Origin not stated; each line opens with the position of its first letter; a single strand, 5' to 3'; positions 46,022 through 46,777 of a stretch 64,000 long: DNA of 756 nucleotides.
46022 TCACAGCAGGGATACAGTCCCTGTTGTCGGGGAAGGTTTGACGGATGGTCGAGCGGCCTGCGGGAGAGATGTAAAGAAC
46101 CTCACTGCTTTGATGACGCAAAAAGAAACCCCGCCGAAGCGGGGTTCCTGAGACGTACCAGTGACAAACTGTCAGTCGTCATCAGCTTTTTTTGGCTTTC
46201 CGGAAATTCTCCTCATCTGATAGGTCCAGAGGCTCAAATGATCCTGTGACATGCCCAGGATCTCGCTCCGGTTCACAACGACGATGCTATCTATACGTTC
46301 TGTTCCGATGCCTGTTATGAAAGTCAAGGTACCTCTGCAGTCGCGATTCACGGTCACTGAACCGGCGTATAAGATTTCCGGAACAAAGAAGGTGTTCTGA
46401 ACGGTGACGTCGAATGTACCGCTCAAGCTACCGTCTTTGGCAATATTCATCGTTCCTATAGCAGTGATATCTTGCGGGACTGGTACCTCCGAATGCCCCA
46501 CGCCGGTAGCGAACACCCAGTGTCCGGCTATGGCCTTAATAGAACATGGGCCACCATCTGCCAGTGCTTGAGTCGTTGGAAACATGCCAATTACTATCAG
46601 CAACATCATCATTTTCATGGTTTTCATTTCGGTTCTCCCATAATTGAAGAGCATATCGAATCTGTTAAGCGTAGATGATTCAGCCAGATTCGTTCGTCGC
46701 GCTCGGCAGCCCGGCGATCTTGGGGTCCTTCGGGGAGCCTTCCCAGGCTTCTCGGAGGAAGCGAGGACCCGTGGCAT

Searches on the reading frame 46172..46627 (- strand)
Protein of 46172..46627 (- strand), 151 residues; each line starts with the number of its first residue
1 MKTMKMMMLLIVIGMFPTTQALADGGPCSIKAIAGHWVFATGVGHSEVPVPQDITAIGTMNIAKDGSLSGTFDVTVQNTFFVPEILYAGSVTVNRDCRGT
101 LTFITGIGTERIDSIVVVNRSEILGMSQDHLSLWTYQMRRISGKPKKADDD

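Call 6: search_protein_families(library=pfam, proteins=[window:46172-46627:-], max_evalue=1)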
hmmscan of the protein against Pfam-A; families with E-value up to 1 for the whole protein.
window:46172-46627:- (151 aa): 1 family
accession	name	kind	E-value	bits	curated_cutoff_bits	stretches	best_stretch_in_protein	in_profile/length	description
PF04046.21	PSP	-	0.0092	16.1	19.6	1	122-145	11-33/46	PSP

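Call 8: find_homologous_proteins(query=window:46172-46627:-, max_evalue=0.001)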
Query window:46172-46627:- (151 aa): 48 proteins with E <= 0.001 among 83 candidates.
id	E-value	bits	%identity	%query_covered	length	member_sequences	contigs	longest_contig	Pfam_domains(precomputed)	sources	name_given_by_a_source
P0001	6.8e-95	333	100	100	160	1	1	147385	-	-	-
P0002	1.1e-82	293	87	100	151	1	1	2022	-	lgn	-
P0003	8.0e-65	235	72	96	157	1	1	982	-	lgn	-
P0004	1.4e-58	215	69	100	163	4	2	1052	-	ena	-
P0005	1.5e-57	212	65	100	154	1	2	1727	-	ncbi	-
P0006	2.4e-57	211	67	97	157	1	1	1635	-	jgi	-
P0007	7.8e-57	209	69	97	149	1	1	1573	-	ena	-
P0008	1.2e-54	202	64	100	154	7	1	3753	-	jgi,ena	-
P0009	5.5e-53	197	66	93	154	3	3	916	-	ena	-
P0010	1.7e-51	192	60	100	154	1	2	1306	-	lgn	-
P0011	1.9e-50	189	64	93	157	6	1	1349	-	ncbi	-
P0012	3.5e-50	188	61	100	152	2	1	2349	-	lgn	-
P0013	4.0e-50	187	60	98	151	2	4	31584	-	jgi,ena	jgi:hypothetical protein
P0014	4.7e-50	187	62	94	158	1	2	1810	-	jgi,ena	-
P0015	1.5e-49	186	63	96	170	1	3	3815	-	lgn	-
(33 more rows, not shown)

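Call 11: find_related_loci(query=A1, collection=genome_contigs, flank=3000)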
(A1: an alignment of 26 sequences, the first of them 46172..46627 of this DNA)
Query A1 (151 aa) in genome_contigs; peptide patterns used: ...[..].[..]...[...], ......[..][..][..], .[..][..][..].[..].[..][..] (x = any residue, [..] = any of these).
81 stretches matched a pattern; 21 encode a relative of the query (tblastn E <= 1e-3); 20 distinct loci.
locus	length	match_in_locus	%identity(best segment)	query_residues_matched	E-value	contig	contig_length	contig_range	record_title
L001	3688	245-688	62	1-145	1e-59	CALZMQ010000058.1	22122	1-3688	MAG: uncultured Woeseiaceae bacterium isolate FO_M_Gamma_097 genome assembly, contig: scaffold_1742, whole genome shotgu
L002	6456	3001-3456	58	1-149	4e-56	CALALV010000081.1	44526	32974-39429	MAG TPA_asm: uncultured Woeseia sp. isolate SRR7515931_bin.131_CONCOCT_v1.1_MAG genome assembly, contig: ERZ869938.351,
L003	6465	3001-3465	54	2-151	2e-48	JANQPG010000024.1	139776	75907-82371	MAG: Woeseiaceae bacterium isolate IP29b_bin.156 k99_2997651, whole genome shotgun sequence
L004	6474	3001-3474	52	1-151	6e-48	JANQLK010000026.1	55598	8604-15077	MAG: Woeseiaceae bacterium isolate PL25a_bin.57 k99_5420231, whole genome shotgun sequence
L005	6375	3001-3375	58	28-149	4e-47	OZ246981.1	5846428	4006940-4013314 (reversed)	MAG: Woeseiaceae bacterium isolate 5a46694a-b1d3-4e4a-b91f-6d53a03b0b9f genome assembly, chromosome: 1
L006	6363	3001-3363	62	27-147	1e-46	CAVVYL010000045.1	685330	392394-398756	MAG: uncultured Acidimicrobiia bacterium isolate MFD00962.bin.1.329 genome assembly, contig: contig_59000, whole genome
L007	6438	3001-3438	55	3-142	1e-46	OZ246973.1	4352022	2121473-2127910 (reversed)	MAG: Woeseiaceae bacterium isolate b23f494e-b508-4bf2-85c1-ed8b7ae4e92f genome assembly, chromosome: 1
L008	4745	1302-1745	53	3-151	2e-45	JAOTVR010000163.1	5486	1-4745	MAG: Gammaproteobacteria bacterium isolate 13_May_SF_Bin53 13_May_SF_Bin53_scaffold_14980_c1, whole genome shotgun seque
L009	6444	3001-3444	50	8-144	2e-45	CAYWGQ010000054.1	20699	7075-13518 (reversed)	MAG TPA_asm: uncultured Gammaproteobacteria bacterium isolate SRP268622_co1_30 genome assembly, contig: NODE_5470_length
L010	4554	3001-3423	54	1-141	5e-43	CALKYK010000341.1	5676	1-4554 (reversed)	MAG TPA_asm: uncultured Gammaproteobacteria bacterium isolate SRR7515932_bin.44_CONCOCT_v1.1_MAG genome assembly, contig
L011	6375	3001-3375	52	28-147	1e-42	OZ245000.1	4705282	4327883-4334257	MAG: Candidatus Rariloculaceae bacterium isolate 04f5adf3-adc5-4b11-a252-46a7a8cc0e04 genome assembly, chromosome: 1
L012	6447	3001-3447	49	2-147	1e-41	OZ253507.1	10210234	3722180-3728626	MAG: Candidatus Marinacidobacterales bacterium isolate be89a19c-e000-4bee-9fbc-49585ca06e7f genome assembly, chromosome:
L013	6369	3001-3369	59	21-143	9e-42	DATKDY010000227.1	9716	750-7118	MAG TPA_asm: Vicinamibacterales bacterium isolate SMAG_U14485 k141_3517793, whole genome shotgun sequence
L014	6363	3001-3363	57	28-146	6e-41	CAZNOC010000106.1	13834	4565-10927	MAG TPA_asm: uncultured Bifidobacteriaceae bacterium isolate SRP072547_co1_68 genome assembly, contig: NODE_7895_length_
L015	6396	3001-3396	51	17-149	9e-41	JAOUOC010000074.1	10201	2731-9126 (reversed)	MAG: Gammaproteobacteria bacterium isolate 8_1_Oct_SF_Bin101 8_1_Oct_SF_Bin101_scaffold_5363_c1, whole genome shotgun se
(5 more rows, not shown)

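Call 20: find_related_loci(query=A1, collection=metagenome_contigs, flank=1500)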
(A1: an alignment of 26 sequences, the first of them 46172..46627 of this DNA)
Query A1 (151 aa) in metagenome_contigs; peptide patterns used: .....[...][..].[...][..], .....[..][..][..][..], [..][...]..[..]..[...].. (x = any residue, [..] = any of these).
596 stretches matched a pattern; 120 encode a relative of the query (tblastn E <= 1e-3); the best 80 are kept; 80 distinct loci.
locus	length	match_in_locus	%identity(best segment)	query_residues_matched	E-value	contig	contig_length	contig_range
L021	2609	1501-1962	64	1-151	6e-62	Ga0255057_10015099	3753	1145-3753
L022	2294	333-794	63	1-151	2e-62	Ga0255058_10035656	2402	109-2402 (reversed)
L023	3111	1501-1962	63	1-151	1e-60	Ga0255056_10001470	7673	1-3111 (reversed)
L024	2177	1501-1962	58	1-151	3e-58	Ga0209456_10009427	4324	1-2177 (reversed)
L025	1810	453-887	62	1-142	1e-57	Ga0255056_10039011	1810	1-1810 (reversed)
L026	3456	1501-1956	58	1-149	7e-56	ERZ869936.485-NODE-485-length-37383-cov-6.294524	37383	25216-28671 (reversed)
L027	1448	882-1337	60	1-151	5e-57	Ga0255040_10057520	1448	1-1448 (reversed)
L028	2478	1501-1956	60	1-151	2e-54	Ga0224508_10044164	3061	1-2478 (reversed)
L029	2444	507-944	56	2-142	3e-51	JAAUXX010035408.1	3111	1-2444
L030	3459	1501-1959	52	1-151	4e-49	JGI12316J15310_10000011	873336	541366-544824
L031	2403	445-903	53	1-150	9e-49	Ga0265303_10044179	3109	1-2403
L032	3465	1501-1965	53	2-151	1e-48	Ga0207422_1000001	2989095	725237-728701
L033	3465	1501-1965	53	2-151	1e-48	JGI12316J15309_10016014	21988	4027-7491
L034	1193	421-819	57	20-149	1e-50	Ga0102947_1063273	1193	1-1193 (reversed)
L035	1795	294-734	55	1-144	3e-49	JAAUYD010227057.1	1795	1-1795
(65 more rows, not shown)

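Call 24: find_encoding_contigs(protein=P0002, flank=1500, max_places=3)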
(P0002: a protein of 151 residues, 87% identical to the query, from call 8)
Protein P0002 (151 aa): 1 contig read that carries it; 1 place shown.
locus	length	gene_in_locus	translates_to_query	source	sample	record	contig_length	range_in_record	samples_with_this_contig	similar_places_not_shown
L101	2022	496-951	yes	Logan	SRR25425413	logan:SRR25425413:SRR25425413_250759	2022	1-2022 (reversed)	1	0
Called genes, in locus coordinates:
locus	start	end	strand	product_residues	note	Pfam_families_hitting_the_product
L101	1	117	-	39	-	?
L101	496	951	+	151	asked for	-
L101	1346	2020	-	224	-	?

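Call 25: find_encoding_contigs(protein=P0003, flank=1500, max_places=3)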
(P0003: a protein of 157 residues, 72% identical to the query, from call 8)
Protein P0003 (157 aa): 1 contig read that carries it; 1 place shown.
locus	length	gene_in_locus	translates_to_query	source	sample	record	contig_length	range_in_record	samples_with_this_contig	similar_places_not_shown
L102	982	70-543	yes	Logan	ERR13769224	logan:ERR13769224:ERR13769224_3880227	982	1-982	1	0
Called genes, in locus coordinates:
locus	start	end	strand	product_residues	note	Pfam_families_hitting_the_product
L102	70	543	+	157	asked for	-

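Call 37: search_protein_families(library=ncbifam, proteins=[window:46172-46627:-], max_evalue=1)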
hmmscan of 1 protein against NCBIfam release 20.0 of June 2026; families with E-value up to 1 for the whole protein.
window:46172-46627:- (151 aa): 1 family
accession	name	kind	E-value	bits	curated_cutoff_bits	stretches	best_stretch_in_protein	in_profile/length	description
NF041599.1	reg_PtrA_PA2808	domain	0.17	11.9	31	1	1-26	1-24/46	co-regulatory protein PtrA N-terminal domain-containing protein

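Call 42: predict_structure(alignment_id=A1)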
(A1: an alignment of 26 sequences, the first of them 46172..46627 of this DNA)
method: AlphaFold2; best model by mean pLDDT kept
length: 151 residues; sequences in the alignment: 26
mean_pLDDT: 85.0   pTM: 0.72
mean pLDDT of the five models: 85.0, 84.0, 82.8, 81.0, 80.7
residues with pLDDT >= 90: 95; 70-90: 21; 50-70: 26; < 50: 9
segments of 3 or more residues with pLDDT < 50: 22-24, 149-151
pLDDT, mean of each block of 10 residues (from residue 1): 62 57 67 96 84 94 98 92 97 97 95 96 95 93 57 45
secondary structure, 60 per line:
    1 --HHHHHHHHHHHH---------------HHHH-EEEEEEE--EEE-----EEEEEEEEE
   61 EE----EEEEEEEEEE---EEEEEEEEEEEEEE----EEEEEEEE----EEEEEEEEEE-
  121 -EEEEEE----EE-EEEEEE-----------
elements in order: H3-14 H30-33 E35-41 E44-46 E52-62 E67-76 E80-93 E98-105 E110-119 E122-127 E135-140

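Call 45: fold_search(model_id=the predicted structure, library=pdb)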
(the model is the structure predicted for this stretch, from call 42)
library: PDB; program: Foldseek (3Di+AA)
matches with E <= 10: 975; with E <= 0.001: 4
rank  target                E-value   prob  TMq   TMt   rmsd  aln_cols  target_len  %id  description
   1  8ah9                  2.8e-04  1.00  0.55  0.70   3.8       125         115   11  De novo retro-aldolase RAbetaB-16.1 (released 2023-08-16)
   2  6d0t_A                4.9e-04  1.00  0.54  0.70   3.7       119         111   13  De novo design of a fluorescence-activating beta barrel - BB1 (released 2018-09-19)
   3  6czg_A                7.1e-04  1.00  0.55  0.70   4.2       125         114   12  Structure of a redesigned beta barrel, b11L5F_LGL (released 2018-09-19)
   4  6d0t_B                8.3e-04  1.00  0.55  0.73   3.5       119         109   12  De novo design of a fluorescence-activating beta barrel - BB1 (released 2018-09-19)
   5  6ohh_A                1.2e-03  1.00  0.52  0.61   3.8       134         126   10  Structure of EF1p2_mFAP2b bound to DFHBI (released 2020-04-08)
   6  3wje_A                1.2e-03  1.00  0.42  0.42   5.4       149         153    9  Crystal structure of mutant nitrobindin M75W/H76L/Q96C/M148L/H158L (NB6) from Arabidopsis thaliana (released 2014-04-02)
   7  6czh_A                1.3e-03  1.00  0.53  0.72   3.2       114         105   15  Structure of a redesigned beta barrel, mFAP0, bound to DFHBI (released 2018-09-19)
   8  4tq2                  1.3e-03  1.00  0.49  0.44   5.8       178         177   10  Structure of S-type Phycobiliprotein Lyase CPES from Guillardia theta (released 2014-08-13)
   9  6czh_B                1.4e-03  1.00  0.53  0.70   3.3       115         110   15  Structure of a redesigned beta barrel, mFAP0, bound to DFHBI (released 2018-09-19)
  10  3wje_B                1.5e-03  1.00  0.40  0.40   5.6       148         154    9  Crystal structure of mutant nitrobindin M75W/H76L/Q96C/M148L/H158L (NB6) from Arabidopsis thaliana (released 2014-04-02)
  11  6czj_B                1.9e-03  1.00  0.52  0.69   4.0       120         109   16  Structure of a redesigned beta barrel, b10 (released 2018-09-19)
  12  6ohh_B                2.0e-03  1.00  0.52  0.61   3.8       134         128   10  Structure of EF1p2_mFAP2b bound to DFHBI (released 2020-04-08)
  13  1iiu                  2.0e-03  1.00  0.45  0.40   6.7       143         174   14  Chicken plasma retinol-binding protein (RBP) (released 2002-01-16)
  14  6czi_A                2.2e-03  1.00  0.55  0.73   3.1       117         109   13  Structure of a redesigned beta barrel, mFAP1, bound to DFHBI (released 2018-09-19)
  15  3wjf_A                2.5e-03  1.00  0.42  0.42   5.3       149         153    9  Crystal structure of mutant nitrobindin M75L/H76L/Q96C/V128W/M148L/H158L (NB9) from Arabidopsis thaliana (released 2014-04-02)
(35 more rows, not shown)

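Call 56: search_solved_structures(query=A1, max_evalue=1)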
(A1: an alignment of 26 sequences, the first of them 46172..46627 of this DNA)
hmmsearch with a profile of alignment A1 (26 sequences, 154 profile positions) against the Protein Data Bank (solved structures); distinct sequences matched with E-value up to 1: 1.
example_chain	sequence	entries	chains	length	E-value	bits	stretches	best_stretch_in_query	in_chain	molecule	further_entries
2hps_A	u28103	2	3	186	0.44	13.2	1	45-86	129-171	coelenterazine-binding protein with bound coelenterazine | Coelenterazine-binding protein ca-bound apo form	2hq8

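Call 62: search_protein_representatives(alignment_id=A1)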
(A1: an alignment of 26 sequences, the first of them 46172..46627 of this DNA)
Query: 26 sequences, 154 profile positions. Proteins with E-value up to 0.001 (for the whole library): 365; up to 1e-10: 80; up to 1e-30: 35. The best 150 are listed.
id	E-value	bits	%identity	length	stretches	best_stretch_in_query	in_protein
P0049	2.3e-67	241.4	-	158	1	1-146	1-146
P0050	1.1e-53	197.0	-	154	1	5-149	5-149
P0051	5.4e-53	194.8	-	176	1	4-151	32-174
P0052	2.3e-52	192.7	-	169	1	18-150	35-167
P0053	5.6e-52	191.5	-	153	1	14-147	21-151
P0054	6.5e-51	188.0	-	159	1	7-146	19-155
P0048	1.5e-47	177.1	-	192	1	4-151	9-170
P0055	3.1e-47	176.0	-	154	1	52-154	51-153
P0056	5.3e-47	175.3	-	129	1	53-154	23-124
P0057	7.7e-47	174.8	-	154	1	1-145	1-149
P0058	2.1e-44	166.8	-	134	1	37-151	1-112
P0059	2.8e-44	166.5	-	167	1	26-145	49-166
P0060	2.7e-43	163.3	-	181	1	5-149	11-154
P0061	4.7e-43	162.5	-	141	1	1-144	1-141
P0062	2.2e-42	160.3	-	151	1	23-144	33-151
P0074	4.4e-34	133.4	-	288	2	24-144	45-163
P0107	6.9e-18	80.8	-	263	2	2-123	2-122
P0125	5.4e-11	58.4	-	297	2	8-149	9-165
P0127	1.4e-10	57.0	-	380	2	3-149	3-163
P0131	4.8e-10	55.3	-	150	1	7-146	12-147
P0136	2.3e-09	53.1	-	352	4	61-111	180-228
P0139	8.1e-09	51.3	-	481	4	9-127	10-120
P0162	1.1e-07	47.7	-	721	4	7-122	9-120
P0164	1.2e-07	47.5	-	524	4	20-136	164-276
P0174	4.6e-07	45.6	-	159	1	9-134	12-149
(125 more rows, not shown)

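Call 63: search_protein_families(library=pfam, proteins=[P0127, P0139, P0162, P0125, P0164, P0136, P0074, P0107, P0131, P0174], max_evalue=0.01)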
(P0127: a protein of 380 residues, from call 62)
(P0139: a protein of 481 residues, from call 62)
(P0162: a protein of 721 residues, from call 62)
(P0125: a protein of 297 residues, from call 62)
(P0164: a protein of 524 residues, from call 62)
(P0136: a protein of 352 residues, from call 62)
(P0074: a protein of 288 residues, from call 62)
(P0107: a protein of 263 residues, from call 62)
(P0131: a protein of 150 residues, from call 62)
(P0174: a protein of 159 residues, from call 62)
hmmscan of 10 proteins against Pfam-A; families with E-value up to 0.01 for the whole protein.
P0127 (380 aa): 3 families
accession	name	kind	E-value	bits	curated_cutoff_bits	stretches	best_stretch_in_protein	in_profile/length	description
PF22352.2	K319L-like_PKD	-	1.7e-11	44.4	27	1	306-375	9-82/84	K319L-like, PKD domain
PF18911.6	PKD_4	-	0.0018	18.8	27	1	294-375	2-83/85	PKD domain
PF17963.7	Big_9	-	0.0094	17.3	23.6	1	303-375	10-88/89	Bacterial Ig domain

P0139 (481 aa): 1 family
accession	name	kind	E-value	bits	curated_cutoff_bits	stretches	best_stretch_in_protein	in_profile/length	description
PF23560.1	GBD_Hemicentin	-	0.00021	21.5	27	0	272-334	35-99/100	Hemicentin galactose-binding domain-like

P0162 (721 aa): 1 family
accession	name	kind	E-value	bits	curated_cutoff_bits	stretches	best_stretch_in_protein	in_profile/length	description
PF01833.30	TIG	-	2.4e-07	31.1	20.9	1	515-594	13-83/84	IPT/TIG domain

P0125 (297 aa): 0 families

P0164 (524 aa): 0 families

P0136 (352 aa): 2 families
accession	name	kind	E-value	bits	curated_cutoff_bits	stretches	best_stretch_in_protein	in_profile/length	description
PF12131.13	DUF3586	-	1.1e-05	26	25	0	107-126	37-56/75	Protein of unknown function (DUF3586)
PF05345.18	He_PIG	-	0.00035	21.4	24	0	3-35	60-95/96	Putative Ig domain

P0074 (288 aa): 0 families

P0107 (263 aa): 0 families

P0131 (150 aa): 0 families

P0174 (159 aa): 0 families
